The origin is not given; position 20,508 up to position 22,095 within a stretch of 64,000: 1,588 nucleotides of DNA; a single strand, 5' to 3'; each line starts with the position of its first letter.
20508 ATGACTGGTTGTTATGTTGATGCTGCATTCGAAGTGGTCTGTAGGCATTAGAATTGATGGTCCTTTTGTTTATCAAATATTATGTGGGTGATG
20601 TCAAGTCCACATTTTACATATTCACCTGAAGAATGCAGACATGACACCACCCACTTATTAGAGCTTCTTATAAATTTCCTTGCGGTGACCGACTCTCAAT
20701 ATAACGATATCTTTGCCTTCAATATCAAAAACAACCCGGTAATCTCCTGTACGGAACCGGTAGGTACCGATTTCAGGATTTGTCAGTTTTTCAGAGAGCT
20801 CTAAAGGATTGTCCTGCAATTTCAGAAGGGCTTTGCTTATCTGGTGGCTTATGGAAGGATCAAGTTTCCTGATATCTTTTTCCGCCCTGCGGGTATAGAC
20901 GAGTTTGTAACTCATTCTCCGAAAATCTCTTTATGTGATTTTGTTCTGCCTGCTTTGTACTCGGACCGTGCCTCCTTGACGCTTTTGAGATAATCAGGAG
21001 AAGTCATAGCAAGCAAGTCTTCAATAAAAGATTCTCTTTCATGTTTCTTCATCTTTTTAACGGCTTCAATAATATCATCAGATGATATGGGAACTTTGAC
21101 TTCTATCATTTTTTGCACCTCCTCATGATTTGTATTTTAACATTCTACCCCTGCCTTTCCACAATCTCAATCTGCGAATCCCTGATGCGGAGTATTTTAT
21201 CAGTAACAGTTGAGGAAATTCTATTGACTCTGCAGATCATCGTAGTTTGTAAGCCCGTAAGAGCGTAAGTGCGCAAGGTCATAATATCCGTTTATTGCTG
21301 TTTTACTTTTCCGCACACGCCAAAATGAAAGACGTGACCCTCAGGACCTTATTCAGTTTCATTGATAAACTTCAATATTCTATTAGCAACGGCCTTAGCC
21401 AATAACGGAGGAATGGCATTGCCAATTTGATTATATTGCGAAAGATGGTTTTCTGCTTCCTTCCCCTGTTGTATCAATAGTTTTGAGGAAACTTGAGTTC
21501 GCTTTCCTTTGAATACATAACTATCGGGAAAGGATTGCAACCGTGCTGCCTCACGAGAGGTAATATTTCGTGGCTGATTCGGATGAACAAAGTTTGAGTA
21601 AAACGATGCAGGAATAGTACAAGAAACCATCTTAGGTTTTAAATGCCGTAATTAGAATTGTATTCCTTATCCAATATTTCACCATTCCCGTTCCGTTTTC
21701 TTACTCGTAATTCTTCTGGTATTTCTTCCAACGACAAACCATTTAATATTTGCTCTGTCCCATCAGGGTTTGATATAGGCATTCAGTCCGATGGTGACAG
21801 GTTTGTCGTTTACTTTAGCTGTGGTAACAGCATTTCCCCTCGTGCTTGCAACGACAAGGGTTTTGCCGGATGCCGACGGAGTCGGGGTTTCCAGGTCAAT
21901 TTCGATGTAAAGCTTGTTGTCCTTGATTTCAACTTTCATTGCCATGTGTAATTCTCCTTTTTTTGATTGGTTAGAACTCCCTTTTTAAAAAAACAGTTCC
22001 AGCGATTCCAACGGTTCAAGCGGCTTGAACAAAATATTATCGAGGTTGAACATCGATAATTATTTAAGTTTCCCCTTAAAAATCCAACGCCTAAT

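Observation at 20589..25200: Small accessory islet: RelE/antitoxin, Dcm remnant, truncated Rho, MazG-like, SNase-like nuclease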

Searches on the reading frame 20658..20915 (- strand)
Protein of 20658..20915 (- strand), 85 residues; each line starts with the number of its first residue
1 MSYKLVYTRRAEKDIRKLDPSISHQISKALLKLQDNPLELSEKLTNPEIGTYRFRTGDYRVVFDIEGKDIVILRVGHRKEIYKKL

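Call 3: search_protein_families(library=pfam, proteins=[window:20658-20915:-], max_evalue=0.01)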
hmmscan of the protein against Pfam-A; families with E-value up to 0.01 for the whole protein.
window:20658-20915:- (85 aa): 1 family
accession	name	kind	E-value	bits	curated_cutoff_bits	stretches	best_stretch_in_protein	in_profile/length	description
PF05016.21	ParE_toxin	-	9.9e-16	58.5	23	1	6-82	2-89/89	ParE toxin of type II toxin-antitoxin system, parDE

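Call 6: search_protein_families(library=ncbifam, proteins=[window:20658-20915:-], max_evalue=0.01)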
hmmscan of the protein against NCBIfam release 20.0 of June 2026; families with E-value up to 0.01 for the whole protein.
window:20658-20915:- (85 aa): 1 family
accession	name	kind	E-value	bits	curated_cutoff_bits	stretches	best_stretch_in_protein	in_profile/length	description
TIGR02385.1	RelE_StbE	subfamily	1e-05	26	27.9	1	4-82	1-88/88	type II toxin-antitoxin system mRNA interferase toxin, RelE/StbE family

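Call 7: search_protein_families(library=padloc, proteins=[window:20658-20915:-], max_evalue=0.01)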
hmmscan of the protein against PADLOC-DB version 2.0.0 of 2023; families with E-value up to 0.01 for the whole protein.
window:20658-20915:- (85 aa): 0 families

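Call 39: search_protein_families(library=phrogs, proteins=[window:20658-20915:-], max_evalue=0.001)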
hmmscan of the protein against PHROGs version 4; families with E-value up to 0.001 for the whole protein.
window:20658-20915:- (85 aa): 2 families
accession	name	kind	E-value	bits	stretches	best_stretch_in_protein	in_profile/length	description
phrog_1213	-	moron, auxiliary metabolic gene and host takeover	6.6e-21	75.7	1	1-83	1-88/88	RelE-like toxin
phrog_2455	-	unknown function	5.9e-05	24.3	1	24-83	36-96/99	-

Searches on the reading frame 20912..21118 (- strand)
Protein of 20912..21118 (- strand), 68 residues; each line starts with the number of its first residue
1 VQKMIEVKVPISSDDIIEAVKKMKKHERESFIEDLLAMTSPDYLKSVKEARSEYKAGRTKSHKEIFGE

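Call 3: search_protein_families(library=pfam, proteins=[window:20912-21118:-], max_evalue=0.01)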
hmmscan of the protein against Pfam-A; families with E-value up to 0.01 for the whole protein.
window:20912-21118:- (68 aa): 0 families

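Call 6: search_protein_families(library=ncbifam, proteins=[window:20912-21118:-], max_evalue=0.01)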
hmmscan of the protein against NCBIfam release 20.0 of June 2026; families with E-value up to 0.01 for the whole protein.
window:20912-21118:- (68 aa): 1 family
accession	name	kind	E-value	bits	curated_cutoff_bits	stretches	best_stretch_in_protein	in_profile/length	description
TIGR04514.1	GWxTD_dom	domain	0.007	16.9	28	1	5-56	3-54/105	GWxTD domain-containing protein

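Call 7: search_protein_families(library=padloc, proteins=[window:20912-21118:-], max_evalue=0.01)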
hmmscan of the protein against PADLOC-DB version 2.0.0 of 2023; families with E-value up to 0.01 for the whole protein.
window:20912-21118:- (68 aa): 0 families

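Call 39: search_protein_families(library=phrogs, proteins=[window:20912-21118:-], max_evalue=0.001)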
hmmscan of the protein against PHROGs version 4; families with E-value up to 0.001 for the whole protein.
window:20912-21118:- (68 aa): 0 families

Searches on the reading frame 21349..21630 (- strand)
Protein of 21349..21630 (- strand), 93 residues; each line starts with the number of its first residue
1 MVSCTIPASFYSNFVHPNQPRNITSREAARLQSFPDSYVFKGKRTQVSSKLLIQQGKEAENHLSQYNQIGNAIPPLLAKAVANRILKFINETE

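Call 3: search_protein_families(library=pfam, proteins=[window:21349-21630:-], max_evalue=0.01)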
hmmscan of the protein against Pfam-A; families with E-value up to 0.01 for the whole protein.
window:21349-21630:- (93 aa): 1 family
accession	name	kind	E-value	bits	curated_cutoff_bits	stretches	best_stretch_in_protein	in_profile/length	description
PF00145.23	DNA_methylase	-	6.8e-14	52.4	22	1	15-87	270-324/324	C-5 cytosine-specific DNA methylase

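Call 6: search_protein_families(library=ncbifam, proteins=[window:21349-21630:-], max_evalue=0.01)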
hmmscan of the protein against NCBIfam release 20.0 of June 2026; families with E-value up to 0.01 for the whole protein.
window:21349-21630:- (93 aa): 1 family
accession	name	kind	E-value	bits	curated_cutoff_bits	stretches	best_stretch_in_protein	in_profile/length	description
TIGR00675.1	dcm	superfamily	1.5e-10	41.3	100.65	1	13-85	275-329/329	DNA (cytosine-5-)-methyltransferase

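Call 7: search_protein_families(library=padloc, proteins=[window:21349-21630:-], max_evalue=0.01)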
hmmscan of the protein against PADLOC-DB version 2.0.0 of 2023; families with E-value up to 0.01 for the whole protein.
window:21349-21630:- (93 aa): 39 families (the best 25 are shown)
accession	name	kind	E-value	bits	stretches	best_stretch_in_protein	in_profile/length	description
PDLC03234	MTase_II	-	1.8e-29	101.2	1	2-92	297-369/375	Type II methyltransferase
PDLC03378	MTase_II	-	8.9e-21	72.5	1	13-91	272-332/344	Type II methyltransferase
PDLC03326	MTase_II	-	1.7e-20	71.6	2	12-47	312-352/412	Type II methyltransferase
PDLC02656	DrmMII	-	9e-20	68.9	1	13-92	411-472/491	DrmMII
PDLC02649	DrmMII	-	2.3e-18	64.4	1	14-91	359-420/422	DrmMII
PDLC03225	MTase_II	-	2.8e-17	60.6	1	11-91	538-600/615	Type II methyltransferase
PDLC03237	MTase_II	-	3.2e-17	59.8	1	14-89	734-791/1036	Type II methyltransferase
PDLC00033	DruM2|DruM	-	7.3e-17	59.7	2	4-47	293-340/368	DNA cytosine methylase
PDLC02648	DrmMII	-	4.1e-16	56.8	1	14-89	388-451/468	DrmMII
PDLC03232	MTase_II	-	4.7e-15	53.3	1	13-93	400-464/465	Type II methyltransferase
PDLC03272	MTase_II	-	9.7e-13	46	1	12-91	329-392/407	Type II methyltransferase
PDLC03231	MTase_II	-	3.5e-12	43.8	1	13-87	408-464/488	Type II methyltransferase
PDLC00026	DruM2|DruM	-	8e-12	43.3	2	64-91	293-320/336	DNA cytosine methylase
PDLC00030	DruM2|DruM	-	3.6e-11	40.9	1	14-91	305-366/380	DNA cytosine methylase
PDLC03307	MTase_II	-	6.8e-11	40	1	18-92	316-372/382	Type II methyltransferase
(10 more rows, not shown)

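Call 39: search_protein_families(library=phrogs, proteins=[window:21349-21630:-], max_evalue=0.001)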
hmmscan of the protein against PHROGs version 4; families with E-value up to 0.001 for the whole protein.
window:21349-21630:- (93 aa): 5 families
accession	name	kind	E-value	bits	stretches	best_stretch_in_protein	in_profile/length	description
phrog_116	-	other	5.4e-19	69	1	13-91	432-495/779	DNA methyltransferase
phrog_23910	-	unknown function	1.8e-14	54.6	1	10-87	28-96/99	-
phrog_13621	-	unknown function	6.4e-07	30.3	1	21-88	55-111/121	-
phrog_16427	-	other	1.6e-05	25.7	1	21-89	118-172/235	DNA methyltransferase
phrog_17284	-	unknown function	0.00026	21.3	1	20-90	159-215/245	-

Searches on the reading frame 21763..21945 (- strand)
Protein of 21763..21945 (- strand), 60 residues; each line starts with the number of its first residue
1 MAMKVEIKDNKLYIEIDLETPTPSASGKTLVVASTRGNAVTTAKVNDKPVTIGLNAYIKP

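Call 3: search_protein_families(library=pfam, proteins=[window:21763-21945:-], max_evalue=0.01)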
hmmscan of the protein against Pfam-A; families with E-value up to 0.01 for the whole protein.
window:21763-21945:- (60 aa): 0 families

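Call 6: search_protein_families(library=ncbifam, proteins=[window:21763-21945:-], max_evalue=0.01)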
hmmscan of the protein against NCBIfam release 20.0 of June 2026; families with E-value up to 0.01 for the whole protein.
window:21763-21945:- (60 aa): 0 families

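Call 7: search_protein_families(library=padloc, proteins=[window:21763-21945:-], max_evalue=0.01)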
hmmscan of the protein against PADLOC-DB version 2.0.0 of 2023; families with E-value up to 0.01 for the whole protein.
window:21763-21945:- (60 aa): 0 families

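Call 39: search_protein_families(library=phrogs, proteins=[window:21763-21945:-], max_evalue=0.001)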
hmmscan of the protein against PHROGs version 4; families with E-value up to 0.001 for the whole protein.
window:21763-21945:- (60 aa): 0 families
